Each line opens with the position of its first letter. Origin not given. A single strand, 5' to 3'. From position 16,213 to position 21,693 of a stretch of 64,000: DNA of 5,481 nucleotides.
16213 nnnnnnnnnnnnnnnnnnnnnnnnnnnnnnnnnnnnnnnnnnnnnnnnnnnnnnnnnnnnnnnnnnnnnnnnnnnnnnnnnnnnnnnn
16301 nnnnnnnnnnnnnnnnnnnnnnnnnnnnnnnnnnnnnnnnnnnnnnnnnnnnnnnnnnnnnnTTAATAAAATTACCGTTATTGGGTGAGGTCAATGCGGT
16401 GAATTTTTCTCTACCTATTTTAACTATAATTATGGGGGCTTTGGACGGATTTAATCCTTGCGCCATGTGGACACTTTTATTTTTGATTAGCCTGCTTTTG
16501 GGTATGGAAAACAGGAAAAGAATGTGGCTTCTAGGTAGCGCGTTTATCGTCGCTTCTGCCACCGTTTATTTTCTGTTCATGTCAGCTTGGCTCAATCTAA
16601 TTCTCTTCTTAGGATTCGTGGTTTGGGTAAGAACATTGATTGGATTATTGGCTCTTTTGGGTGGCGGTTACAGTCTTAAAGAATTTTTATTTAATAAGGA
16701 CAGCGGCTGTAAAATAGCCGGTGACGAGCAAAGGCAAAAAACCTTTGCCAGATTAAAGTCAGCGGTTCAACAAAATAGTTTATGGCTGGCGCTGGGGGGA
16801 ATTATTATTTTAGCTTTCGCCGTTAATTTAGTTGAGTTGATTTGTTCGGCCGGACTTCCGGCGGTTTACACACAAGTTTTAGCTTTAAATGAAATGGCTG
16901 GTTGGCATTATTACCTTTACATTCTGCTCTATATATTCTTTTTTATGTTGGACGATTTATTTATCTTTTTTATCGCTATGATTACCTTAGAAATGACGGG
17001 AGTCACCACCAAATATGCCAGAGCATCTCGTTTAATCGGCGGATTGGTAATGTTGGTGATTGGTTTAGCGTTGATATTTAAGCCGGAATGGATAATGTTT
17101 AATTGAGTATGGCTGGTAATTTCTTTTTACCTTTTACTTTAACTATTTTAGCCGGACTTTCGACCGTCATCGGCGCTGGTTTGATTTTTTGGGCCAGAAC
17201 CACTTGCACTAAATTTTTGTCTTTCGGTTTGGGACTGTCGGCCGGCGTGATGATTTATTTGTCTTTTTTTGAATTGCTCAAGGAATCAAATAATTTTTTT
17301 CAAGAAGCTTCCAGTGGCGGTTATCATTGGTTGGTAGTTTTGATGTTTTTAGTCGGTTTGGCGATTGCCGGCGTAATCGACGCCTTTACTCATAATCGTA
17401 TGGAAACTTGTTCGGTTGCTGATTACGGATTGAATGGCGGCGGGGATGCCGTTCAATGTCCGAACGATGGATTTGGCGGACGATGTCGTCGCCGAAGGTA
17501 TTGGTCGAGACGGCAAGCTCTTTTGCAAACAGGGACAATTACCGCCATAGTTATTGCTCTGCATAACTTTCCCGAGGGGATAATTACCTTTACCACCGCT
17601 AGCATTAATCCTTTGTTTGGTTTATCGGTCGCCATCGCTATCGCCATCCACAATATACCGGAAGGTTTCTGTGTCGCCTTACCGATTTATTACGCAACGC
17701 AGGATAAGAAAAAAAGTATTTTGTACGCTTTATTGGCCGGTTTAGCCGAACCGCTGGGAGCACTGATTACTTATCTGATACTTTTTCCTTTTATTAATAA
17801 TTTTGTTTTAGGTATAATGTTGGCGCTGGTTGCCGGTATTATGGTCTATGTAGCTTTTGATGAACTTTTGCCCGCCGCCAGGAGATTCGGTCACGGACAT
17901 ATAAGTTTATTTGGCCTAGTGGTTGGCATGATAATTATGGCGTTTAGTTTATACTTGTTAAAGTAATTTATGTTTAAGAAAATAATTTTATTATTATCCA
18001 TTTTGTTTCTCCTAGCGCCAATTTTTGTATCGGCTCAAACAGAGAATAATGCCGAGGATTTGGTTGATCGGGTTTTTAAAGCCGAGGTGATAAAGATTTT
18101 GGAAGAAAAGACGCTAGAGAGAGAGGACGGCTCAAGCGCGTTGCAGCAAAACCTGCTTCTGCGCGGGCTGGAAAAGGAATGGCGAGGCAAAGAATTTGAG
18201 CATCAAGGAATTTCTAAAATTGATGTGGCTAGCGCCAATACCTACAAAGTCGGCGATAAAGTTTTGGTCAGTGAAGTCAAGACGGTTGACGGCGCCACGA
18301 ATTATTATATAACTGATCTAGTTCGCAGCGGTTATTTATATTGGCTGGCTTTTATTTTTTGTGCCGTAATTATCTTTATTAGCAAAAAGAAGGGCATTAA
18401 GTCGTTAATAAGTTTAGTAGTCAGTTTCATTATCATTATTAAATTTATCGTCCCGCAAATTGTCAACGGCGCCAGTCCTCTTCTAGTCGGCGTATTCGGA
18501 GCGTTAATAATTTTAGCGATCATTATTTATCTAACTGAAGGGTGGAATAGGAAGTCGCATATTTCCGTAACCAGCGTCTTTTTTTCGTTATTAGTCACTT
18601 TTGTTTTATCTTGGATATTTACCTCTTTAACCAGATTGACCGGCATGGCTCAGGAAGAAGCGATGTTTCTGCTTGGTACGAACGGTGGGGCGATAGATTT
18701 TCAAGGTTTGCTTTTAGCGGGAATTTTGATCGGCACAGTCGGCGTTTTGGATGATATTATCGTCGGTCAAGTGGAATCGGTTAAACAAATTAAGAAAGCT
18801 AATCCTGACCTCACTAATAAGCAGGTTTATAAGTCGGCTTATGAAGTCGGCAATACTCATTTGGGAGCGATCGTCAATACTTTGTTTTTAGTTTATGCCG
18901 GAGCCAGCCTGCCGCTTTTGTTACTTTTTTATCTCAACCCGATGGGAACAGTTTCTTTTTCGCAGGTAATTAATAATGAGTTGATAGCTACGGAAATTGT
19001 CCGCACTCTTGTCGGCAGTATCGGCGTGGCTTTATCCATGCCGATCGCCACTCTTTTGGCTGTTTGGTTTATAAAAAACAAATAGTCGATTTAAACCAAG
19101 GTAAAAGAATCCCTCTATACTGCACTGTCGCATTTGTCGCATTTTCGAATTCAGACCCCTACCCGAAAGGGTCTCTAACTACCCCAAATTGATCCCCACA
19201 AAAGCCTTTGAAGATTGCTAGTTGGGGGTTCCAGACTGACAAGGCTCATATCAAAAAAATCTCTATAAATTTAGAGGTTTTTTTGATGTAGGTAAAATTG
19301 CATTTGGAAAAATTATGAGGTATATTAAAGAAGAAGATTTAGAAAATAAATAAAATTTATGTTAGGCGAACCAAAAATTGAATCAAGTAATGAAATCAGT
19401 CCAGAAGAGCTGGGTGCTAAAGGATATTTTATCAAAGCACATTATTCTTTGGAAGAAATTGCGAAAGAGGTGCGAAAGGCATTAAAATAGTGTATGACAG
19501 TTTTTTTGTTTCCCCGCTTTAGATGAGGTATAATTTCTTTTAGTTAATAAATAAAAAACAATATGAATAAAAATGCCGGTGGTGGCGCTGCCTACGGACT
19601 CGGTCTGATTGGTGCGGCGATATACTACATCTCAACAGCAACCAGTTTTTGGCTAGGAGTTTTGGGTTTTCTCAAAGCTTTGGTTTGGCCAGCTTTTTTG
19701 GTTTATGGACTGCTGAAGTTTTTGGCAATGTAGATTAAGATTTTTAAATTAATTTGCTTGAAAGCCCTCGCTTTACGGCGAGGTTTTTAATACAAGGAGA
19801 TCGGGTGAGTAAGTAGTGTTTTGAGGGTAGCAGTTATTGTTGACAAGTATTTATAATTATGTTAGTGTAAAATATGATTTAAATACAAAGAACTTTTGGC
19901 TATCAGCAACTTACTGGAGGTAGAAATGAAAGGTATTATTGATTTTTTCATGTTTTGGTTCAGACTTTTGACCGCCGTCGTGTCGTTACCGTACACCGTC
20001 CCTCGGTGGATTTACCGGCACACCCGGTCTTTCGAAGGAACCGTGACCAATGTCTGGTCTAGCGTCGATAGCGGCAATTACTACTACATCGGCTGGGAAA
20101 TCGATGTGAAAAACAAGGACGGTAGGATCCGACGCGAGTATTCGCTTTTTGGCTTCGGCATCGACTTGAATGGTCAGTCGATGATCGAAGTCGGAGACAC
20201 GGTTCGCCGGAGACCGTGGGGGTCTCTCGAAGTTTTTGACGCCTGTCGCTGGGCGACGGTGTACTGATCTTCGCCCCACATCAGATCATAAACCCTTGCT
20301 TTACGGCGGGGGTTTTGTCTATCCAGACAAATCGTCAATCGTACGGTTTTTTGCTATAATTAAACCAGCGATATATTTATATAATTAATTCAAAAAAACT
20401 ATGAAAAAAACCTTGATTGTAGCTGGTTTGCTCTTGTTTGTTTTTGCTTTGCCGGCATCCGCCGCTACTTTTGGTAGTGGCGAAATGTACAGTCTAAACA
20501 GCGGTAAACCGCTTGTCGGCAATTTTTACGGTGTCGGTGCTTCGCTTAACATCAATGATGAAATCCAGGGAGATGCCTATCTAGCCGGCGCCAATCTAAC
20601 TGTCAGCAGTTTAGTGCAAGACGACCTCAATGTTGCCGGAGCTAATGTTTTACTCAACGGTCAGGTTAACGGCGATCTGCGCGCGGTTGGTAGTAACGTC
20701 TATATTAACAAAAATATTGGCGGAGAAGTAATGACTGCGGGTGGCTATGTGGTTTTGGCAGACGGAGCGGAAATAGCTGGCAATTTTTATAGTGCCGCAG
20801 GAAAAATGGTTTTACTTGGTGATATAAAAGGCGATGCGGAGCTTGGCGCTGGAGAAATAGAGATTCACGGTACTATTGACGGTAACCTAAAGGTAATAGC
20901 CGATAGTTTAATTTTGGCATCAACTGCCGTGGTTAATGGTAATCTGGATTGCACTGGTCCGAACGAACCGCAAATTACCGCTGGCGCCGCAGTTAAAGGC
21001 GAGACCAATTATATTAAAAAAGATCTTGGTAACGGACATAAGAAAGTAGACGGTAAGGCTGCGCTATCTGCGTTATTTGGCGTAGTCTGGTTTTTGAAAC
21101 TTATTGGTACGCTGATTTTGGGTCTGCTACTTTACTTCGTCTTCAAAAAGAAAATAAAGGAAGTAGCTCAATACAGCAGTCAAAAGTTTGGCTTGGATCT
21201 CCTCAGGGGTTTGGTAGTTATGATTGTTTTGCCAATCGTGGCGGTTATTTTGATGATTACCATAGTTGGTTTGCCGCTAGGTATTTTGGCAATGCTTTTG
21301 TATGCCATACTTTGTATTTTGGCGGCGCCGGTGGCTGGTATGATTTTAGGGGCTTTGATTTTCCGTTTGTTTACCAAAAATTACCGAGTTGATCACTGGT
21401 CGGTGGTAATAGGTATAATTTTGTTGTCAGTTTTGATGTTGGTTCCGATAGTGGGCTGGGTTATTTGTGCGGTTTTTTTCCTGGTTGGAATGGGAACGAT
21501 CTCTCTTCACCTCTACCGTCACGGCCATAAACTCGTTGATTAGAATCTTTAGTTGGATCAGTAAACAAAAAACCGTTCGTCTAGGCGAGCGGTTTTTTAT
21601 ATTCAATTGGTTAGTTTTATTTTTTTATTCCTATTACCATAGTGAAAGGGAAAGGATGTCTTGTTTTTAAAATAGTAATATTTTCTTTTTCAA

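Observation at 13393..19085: DUF5320 - DUF134 - ZIP - Mrp/ApbC - thioredoxin - Trx::DsbD/CcdA fusion - ZIP - YibE/F gene cluster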

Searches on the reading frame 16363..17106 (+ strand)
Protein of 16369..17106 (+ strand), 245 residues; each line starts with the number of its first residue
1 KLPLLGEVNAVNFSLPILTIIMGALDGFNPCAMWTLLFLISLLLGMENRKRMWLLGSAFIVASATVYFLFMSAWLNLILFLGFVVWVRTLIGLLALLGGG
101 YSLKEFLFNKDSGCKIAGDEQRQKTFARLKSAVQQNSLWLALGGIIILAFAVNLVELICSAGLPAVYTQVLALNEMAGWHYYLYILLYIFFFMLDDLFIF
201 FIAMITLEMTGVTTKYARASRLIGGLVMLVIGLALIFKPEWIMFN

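Call 11: search_protein_families(library=pfam, proteins=[window:16369-17106:+], max_evalue=10)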
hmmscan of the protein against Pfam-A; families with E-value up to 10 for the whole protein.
window:16369-17106:+ (245 aa): 1 family
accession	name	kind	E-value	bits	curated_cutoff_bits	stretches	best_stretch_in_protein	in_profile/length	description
PF19609.4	DUF6114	-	2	9.5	27.9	2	192-243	16-66/106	Family of unknown function (DUF6114)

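Call 37: search_solved_structures(query=A2, max_evalue=10, show_alignments=2)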
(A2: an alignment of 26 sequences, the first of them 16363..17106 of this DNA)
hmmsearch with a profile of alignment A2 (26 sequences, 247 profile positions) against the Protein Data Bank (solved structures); distinct sequences matched with E-value up to 10: 0.

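Call 44: predict_structure(alignment_id=A2)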
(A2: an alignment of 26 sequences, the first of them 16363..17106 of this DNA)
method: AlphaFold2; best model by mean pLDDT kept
length: 247 residues; sequences in the alignment: 26
mean_pLDDT: 51.1   pTM: 0.42
mean pLDDT of the five models: 51.1, 47.8, 45.6, 41.7, 41.2
residues with pLDDT >= 90: 0; 70-90: 2; 50-70: 153; < 50: 92
segments of 3 or more residues with pLDDT < 50: 2-7, 73-121, 123-125, 134-138, 209-211, 213-216, 221-223, 241-247
pLDDT, mean of each block of 10 residues (from residue 1): 44 60 62 53 58 61 53 45 35 35 32 35 51 49 57 54 59 64 65 60 51 47 51 54 37
secondary structure, 60 per line:
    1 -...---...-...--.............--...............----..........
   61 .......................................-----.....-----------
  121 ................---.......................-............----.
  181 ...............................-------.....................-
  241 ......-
elements in order: E2-4 E8-10 H17-29 H32-46 H51-99 H105-109 H121-136 H140-162 H164-175 H180-211 H219-239 H241-246

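Call 50: fold_search(model_id=the predicted structure, library=pdb)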
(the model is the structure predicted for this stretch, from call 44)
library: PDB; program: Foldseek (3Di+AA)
matches with E <= 10: 2; with E <= 0.001: 0
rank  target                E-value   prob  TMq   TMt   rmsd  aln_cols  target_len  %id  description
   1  6xwn_A                3.3e+00  0.02  0.12  0.08  20.8       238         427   12  Structure of glutamate transporter homologue GltTk in the presence of TBOA inhibitor (released 2020-03-04)
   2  5llm                  9.7e+00  0.02  0.15  0.10  20.1       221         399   16  Structure of the thermostabilized EAAT1 cryst mutant in complex with L-ASP and the allosteric inhibitor UCPH101 (released 2017-04-19)

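Call 81: search_protein_representatives(alignment_id=A2)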
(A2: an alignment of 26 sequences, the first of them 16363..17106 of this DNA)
Query: 26 sequences, 247 profile positions. Proteins with E-value up to 0.001 (for the whole library): 2745; up to 1e-10: 1480; up to 1e-30: 697. The best 150 are listed.
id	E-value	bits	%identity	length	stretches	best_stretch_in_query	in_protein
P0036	2.5e-131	453.4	-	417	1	2-247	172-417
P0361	1.4e-116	405.1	-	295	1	2-247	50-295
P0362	1.6e-114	398.4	-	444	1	2-247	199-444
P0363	1.7e-114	398.3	-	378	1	2-247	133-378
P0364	3.8e-114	397.1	-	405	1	2-247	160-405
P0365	5.9e-114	396.5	-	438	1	3-246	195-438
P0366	3.7e-113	393.9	-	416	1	2-247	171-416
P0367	1.5e-107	375.5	-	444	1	2-247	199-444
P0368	4.2e-107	374.1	-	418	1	2-247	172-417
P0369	1.1e-106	372.7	-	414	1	2-247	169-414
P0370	2.9e-102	358.2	-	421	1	2-247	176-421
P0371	7.5e-102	356.9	-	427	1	1-247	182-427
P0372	1.5e-101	355.9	-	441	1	2-247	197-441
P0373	2.5e-101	355.2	-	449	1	2-247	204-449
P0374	2.7e-101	355.0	-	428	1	2-246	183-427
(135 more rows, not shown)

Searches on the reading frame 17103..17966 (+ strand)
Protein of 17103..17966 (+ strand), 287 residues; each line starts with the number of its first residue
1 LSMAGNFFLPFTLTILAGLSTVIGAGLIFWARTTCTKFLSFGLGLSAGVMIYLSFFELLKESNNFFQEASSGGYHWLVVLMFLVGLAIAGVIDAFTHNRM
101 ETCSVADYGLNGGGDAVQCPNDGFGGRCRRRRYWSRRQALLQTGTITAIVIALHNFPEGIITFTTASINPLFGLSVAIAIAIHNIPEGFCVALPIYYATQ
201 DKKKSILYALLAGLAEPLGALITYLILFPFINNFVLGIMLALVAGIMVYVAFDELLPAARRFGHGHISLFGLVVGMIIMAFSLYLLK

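Call 3: search_protein_families(library=pfam, proteins=[window:17103-17966:+], max_evalue=0.01)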
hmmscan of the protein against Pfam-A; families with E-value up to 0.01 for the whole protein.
window:17103-17966:+ (287 aa): 1 family
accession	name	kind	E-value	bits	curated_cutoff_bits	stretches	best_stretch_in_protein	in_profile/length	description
PF02535.28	Zip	-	1.7e-30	106.8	35.1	1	9-281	10-321/323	ZIP Zinc transporter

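Call 4: search_protein_families(library=ncbifam, proteins=[window:17103-17966:+], max_evalue=0.01)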
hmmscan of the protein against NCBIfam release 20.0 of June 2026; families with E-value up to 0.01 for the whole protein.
window:17103-17966:+ (287 aa): 1 family
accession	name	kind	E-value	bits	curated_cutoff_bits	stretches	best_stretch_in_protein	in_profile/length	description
NF003243.0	PRK04201.1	equivalog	2.3e-90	302.4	252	1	6-287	4-266/266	zinc transporter ZupT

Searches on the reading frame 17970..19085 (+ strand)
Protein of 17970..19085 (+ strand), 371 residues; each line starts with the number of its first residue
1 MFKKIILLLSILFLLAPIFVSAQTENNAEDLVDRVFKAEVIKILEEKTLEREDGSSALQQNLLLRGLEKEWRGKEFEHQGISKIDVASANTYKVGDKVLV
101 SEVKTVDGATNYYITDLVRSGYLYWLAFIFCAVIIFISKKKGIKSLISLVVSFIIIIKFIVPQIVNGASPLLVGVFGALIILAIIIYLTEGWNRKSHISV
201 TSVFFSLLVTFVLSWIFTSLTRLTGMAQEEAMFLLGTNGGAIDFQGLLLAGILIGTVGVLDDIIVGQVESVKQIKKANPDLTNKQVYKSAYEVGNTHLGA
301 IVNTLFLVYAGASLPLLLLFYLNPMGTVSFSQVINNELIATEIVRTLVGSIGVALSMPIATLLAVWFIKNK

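Call 3: search_protein_families(library=pfam, proteins=[window:17970-19085:+], max_evalue=0.01)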
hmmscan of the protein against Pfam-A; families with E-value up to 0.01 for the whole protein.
window:17970-19085:+ (371 aa): 1 family
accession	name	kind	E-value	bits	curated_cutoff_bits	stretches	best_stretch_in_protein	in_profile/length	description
PF07907.16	YibE_F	-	2.8e-67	227.2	27.2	1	123-366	1-241/241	YibE/F-like protein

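Call 4: search_protein_families(library=ncbifam, proteins=[window:17970-19085:+], max_evalue=0.01)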
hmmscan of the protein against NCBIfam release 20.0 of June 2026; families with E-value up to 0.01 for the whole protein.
window:17970-19085:+ (371 aa): 0 families

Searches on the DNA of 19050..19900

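Call 72: search_rna_families(source=window, start=19050, end=19900, threshold=evalue, max_evalue=1)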
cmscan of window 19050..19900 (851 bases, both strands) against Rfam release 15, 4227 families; matches with E-value up to 1: 1.
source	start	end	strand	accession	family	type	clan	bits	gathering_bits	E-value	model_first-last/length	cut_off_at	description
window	19062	19124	-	RF01797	fstAT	Gene; antitoxin;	-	21.7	72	0.34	1-94/94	no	Fst antitoxin sRNA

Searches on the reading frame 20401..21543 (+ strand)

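Call 77: search_protein_families(library=pfam, proteins=[window:20401-21543:+], max_evalue=0.001)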
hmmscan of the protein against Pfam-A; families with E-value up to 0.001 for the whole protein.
window:20401-21543:+ (380 aa): 1 family
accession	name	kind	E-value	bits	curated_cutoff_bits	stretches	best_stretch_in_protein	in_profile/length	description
PF04519.19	Bactofilin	-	6.9e-08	33.1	27.9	1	140-201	41-96/98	Polymer-forming cytoskeletal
